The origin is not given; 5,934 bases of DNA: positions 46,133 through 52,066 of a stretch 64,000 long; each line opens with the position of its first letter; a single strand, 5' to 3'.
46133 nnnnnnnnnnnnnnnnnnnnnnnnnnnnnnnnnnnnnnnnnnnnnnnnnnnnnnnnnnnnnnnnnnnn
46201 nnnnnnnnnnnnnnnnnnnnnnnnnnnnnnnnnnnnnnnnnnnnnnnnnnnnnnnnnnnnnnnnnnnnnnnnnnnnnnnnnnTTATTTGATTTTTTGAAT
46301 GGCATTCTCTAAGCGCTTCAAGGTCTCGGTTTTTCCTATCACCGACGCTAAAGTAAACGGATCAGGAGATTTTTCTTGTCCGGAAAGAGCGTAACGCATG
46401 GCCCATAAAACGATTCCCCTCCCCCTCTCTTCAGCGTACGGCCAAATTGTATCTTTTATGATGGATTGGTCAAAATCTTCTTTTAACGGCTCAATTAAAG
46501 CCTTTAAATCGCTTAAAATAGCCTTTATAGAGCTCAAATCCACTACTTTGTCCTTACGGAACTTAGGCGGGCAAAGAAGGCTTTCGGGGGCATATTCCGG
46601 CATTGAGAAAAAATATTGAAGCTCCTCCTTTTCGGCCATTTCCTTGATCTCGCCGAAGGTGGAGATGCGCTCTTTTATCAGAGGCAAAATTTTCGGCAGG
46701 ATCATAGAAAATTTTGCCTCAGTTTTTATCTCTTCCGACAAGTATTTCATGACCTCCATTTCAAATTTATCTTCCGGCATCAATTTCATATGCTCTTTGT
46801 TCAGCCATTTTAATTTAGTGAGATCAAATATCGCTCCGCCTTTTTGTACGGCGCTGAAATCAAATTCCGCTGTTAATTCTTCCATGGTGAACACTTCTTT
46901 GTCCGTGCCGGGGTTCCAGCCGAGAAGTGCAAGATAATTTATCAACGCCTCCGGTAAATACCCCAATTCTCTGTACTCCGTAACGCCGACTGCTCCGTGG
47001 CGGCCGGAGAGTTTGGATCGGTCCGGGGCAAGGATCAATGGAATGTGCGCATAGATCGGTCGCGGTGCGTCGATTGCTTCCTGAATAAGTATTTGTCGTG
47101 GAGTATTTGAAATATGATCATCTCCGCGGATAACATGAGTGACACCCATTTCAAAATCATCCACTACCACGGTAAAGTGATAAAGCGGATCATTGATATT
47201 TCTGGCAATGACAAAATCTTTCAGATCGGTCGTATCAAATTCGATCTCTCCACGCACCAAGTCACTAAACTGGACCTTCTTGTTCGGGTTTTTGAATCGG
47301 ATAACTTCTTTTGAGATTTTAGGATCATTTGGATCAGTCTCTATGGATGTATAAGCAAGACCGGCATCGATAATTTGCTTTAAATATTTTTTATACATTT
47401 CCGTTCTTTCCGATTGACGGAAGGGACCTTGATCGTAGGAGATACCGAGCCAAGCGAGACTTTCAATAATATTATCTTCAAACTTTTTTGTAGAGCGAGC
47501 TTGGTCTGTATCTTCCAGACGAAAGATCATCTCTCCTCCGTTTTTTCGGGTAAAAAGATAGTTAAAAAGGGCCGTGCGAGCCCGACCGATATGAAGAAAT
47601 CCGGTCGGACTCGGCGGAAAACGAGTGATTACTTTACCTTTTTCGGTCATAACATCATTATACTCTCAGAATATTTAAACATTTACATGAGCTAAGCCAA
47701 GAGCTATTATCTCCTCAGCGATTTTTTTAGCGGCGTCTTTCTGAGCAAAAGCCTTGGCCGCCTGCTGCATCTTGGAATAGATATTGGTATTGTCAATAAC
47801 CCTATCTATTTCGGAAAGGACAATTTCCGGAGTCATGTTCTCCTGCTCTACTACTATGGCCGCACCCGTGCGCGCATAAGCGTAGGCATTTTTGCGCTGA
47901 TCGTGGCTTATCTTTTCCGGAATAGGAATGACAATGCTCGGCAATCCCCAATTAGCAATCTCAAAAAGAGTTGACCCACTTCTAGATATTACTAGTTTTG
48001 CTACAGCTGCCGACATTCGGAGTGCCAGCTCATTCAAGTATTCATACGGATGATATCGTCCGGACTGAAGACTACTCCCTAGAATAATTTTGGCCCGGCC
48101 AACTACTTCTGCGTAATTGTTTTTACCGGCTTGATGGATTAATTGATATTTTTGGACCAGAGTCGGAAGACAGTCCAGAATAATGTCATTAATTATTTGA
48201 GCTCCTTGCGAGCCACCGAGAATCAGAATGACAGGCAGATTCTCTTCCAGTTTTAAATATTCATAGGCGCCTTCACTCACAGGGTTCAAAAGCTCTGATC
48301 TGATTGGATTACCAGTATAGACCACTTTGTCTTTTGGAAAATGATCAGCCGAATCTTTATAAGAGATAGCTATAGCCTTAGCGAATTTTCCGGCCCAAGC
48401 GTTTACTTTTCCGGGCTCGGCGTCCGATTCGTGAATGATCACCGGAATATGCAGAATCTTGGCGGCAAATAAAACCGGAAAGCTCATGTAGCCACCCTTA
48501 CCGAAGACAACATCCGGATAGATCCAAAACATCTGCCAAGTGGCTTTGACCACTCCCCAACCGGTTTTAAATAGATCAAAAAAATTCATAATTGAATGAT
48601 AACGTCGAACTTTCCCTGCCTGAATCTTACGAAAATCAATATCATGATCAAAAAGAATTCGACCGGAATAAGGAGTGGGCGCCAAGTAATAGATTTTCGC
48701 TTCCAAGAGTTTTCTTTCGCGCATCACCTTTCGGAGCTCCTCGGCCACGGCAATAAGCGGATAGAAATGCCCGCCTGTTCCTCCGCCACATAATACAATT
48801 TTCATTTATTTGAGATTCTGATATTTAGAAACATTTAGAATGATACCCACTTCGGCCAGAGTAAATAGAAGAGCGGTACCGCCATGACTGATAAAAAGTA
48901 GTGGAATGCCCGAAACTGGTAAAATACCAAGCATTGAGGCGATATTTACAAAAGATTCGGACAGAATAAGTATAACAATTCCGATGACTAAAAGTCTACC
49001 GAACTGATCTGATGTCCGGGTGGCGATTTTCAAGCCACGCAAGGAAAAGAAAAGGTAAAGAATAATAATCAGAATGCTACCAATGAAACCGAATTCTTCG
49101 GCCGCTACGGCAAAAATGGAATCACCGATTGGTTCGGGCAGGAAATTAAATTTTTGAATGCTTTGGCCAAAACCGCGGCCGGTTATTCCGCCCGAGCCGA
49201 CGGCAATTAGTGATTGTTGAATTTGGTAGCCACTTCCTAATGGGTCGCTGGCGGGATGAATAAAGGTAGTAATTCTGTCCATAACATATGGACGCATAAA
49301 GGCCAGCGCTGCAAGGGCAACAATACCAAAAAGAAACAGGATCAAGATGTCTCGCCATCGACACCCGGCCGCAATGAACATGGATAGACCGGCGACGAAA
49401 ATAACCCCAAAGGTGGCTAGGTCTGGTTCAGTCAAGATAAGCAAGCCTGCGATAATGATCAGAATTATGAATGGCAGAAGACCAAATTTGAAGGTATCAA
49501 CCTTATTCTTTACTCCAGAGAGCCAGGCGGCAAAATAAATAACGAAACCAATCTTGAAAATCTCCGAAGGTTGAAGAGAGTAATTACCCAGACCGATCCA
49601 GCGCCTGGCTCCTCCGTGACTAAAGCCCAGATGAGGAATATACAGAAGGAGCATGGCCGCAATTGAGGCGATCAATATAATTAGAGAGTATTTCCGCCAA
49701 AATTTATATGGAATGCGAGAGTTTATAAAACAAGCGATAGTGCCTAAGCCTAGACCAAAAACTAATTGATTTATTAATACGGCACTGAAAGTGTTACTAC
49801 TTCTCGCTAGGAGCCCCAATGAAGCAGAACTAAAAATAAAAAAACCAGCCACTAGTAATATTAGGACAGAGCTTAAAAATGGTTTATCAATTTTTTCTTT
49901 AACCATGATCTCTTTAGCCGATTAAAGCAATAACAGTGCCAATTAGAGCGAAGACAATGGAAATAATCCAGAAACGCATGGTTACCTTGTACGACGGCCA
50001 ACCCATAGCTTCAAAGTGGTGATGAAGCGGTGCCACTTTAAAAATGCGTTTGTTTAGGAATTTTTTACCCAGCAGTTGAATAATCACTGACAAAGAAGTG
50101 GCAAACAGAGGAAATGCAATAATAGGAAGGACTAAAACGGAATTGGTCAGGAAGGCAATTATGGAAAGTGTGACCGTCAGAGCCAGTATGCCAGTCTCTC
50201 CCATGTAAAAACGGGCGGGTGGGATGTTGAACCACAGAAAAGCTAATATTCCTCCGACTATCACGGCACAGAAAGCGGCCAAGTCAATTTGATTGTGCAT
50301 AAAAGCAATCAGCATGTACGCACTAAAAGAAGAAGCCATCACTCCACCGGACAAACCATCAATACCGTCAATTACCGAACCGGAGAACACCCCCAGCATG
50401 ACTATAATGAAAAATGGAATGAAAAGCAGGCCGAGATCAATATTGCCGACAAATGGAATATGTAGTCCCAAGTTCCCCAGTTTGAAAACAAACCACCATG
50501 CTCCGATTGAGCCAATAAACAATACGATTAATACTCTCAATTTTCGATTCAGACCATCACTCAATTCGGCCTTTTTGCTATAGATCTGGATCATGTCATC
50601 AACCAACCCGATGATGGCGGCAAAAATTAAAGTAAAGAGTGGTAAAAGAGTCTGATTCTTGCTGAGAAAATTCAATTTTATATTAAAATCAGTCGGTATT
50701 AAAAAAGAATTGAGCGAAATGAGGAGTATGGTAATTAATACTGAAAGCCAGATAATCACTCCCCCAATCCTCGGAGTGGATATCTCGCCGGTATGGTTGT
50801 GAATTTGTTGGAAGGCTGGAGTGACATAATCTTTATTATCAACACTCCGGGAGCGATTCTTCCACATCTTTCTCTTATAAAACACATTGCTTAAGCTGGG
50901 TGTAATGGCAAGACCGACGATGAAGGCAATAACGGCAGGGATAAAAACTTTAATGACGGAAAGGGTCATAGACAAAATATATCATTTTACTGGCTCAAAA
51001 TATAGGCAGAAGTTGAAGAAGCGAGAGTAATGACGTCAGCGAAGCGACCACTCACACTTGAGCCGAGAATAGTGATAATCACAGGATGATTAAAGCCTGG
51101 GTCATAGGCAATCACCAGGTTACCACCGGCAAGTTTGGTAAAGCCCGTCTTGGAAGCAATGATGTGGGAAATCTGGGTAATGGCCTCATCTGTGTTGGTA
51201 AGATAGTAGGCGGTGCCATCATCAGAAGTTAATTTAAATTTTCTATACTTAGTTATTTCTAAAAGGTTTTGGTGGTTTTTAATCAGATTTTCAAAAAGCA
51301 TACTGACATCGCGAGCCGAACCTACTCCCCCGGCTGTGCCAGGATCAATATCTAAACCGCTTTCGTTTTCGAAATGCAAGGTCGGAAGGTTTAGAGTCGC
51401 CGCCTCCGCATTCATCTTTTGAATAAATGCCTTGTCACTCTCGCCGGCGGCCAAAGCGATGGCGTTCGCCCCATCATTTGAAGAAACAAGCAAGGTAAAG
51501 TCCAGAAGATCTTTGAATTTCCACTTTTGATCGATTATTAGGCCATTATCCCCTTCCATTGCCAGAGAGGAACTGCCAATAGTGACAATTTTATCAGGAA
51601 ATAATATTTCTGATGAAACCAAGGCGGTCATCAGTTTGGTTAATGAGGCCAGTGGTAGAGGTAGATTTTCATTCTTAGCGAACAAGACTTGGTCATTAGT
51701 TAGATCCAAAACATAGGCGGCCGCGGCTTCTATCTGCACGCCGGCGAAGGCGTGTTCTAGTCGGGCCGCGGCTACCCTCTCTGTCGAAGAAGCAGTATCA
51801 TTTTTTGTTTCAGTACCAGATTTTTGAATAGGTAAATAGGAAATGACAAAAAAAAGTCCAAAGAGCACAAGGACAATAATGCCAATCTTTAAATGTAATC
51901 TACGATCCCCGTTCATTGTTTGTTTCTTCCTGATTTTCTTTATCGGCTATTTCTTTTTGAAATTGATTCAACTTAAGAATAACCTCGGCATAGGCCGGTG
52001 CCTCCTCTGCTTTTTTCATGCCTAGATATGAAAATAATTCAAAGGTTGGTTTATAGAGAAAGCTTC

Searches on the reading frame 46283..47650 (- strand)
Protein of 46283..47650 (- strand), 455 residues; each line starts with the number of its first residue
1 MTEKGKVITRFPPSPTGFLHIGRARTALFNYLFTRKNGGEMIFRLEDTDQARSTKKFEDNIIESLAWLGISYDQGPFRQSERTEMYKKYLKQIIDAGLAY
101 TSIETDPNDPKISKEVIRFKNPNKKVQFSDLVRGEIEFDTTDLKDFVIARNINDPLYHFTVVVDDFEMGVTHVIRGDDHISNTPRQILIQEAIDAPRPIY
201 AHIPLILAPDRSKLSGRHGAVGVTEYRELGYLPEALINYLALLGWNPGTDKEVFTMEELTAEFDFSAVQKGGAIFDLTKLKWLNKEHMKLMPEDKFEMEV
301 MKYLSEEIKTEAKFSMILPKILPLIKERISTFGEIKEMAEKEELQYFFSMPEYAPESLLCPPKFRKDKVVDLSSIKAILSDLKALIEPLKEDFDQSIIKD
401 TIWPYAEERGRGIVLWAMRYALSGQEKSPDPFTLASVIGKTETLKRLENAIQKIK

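Call 77: search_protein_families(library=pfam, proteins=[window:46283-47650:-], max_evalue=0.001)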
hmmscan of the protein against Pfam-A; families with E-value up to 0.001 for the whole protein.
window:46283-47650:- (455 aa): 2 families
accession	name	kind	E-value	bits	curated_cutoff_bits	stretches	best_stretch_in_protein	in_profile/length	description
PF00749.27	tRNA-synt_1c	-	5.8e-88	295.3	23.4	2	113-282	142-314/314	tRNA synthetases class I (E and Q), catalytic domain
PF19269.4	Anticodon_2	-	6.4e-19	69.2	23.6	1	317-451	15-141/141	Anticodon binding domain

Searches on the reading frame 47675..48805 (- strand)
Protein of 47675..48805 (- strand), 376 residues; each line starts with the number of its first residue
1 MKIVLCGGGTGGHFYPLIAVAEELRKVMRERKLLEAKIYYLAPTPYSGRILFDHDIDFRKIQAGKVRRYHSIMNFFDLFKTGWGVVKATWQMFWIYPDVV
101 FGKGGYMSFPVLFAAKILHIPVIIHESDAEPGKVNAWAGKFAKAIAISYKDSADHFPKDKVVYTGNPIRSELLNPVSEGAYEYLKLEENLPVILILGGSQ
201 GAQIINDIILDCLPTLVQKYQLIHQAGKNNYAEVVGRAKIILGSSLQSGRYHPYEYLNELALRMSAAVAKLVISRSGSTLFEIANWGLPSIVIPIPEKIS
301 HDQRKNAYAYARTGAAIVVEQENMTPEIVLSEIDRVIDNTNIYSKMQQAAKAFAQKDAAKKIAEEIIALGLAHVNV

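Call 77: search_protein_families(library=pfam, proteins=[window:47675-48805:-], max_evalue=0.001)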
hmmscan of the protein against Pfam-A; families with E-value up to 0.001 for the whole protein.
window:47675-48805:- (376 aa): 4 families
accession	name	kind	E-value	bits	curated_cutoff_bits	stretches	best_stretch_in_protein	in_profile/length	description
PF04101.22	Glyco_tran_28_C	-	2.1e-32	112.9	22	1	192-361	1-165/166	Glycosyltransferase family 28 C-terminal domain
PF03033.26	Glyco_transf_28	-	1.4e-28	100.1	26.2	1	3-147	1-139/139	Glycosyltransferase family 28 N-terminal domain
PF02350.25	Epimerase_2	-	6.9e-05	22.3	30.6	0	250-366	241-346/347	UDP-N-acetylglucosamine 2-epimerase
PF06722.18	EryCIII-like_C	-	0.00084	19.8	31.7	0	277-369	58-145/145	Erythromycin biosynthesis protein CIII-like, C-terminal domain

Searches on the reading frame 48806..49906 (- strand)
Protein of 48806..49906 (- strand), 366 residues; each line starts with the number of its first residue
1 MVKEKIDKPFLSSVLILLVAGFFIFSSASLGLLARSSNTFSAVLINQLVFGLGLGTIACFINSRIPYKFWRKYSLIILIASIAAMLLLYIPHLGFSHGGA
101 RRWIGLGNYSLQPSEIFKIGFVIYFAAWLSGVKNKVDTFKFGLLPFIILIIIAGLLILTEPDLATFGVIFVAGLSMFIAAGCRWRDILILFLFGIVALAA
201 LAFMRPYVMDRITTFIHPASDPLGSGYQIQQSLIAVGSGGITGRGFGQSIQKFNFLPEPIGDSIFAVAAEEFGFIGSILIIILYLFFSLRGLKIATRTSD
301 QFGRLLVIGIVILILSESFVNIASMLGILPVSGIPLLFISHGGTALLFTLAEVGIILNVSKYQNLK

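Call 77: search_protein_families(library=pfam, proteins=[window:48806-49906:-], max_evalue=0.001)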
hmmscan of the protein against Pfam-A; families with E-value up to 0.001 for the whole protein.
window:48806-49906:- (366 aa): 1 family
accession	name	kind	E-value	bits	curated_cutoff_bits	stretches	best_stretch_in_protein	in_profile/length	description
PF01098.24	FTSW_RODA_SPOVE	-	5.2e-95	318.9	26.4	1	14-364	7-355/356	Cell cycle protein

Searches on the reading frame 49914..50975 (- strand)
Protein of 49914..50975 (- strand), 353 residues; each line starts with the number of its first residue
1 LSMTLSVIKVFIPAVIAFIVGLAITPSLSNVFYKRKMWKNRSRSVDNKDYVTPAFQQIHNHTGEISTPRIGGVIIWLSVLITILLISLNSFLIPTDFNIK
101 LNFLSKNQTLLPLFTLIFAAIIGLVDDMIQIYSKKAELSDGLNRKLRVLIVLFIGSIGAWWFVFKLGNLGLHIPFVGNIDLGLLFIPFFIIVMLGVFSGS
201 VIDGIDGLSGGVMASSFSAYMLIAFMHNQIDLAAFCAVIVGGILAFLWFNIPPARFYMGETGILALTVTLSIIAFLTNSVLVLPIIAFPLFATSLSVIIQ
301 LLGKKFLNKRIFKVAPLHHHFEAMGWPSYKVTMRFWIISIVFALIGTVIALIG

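Call 77: search_protein_families(library=pfam, proteins=[window:49914-50975:-], max_evalue=0.001)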
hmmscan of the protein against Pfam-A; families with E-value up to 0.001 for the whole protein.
window:49914-50975:- (353 aa): 1 family
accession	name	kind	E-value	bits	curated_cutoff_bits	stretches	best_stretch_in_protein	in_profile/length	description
PF00953.26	Glycos_transf_4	-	5.3e-21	75.7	27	1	112-276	4-158/160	Glycosyl transferase family 4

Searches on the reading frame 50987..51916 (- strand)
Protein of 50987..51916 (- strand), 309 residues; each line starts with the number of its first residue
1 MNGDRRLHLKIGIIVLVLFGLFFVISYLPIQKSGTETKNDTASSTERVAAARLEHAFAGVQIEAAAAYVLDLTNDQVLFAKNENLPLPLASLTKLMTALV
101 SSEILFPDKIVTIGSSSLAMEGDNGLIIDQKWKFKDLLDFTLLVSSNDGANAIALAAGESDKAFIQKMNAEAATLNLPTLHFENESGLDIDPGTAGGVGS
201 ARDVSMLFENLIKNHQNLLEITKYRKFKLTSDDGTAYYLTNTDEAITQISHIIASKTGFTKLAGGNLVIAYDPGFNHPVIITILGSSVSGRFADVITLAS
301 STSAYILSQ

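Call 77: search_protein_families(library=pfam, proteins=[window:50987-51916:-], max_evalue=0.001)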
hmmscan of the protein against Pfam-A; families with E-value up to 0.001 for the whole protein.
window:50987-51916:- (309 aa): 2 families
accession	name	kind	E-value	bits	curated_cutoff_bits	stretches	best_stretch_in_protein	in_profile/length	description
PF00768.25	Peptidase_S11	-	3.3e-36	125.4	27.6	1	61-285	9-236/239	D-alanyl-D-alanine carboxypeptidase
PF13354.11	Beta-lactamase2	-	8.5e-05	22.4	22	1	67-227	2-169/214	Beta-lactamase enzyme family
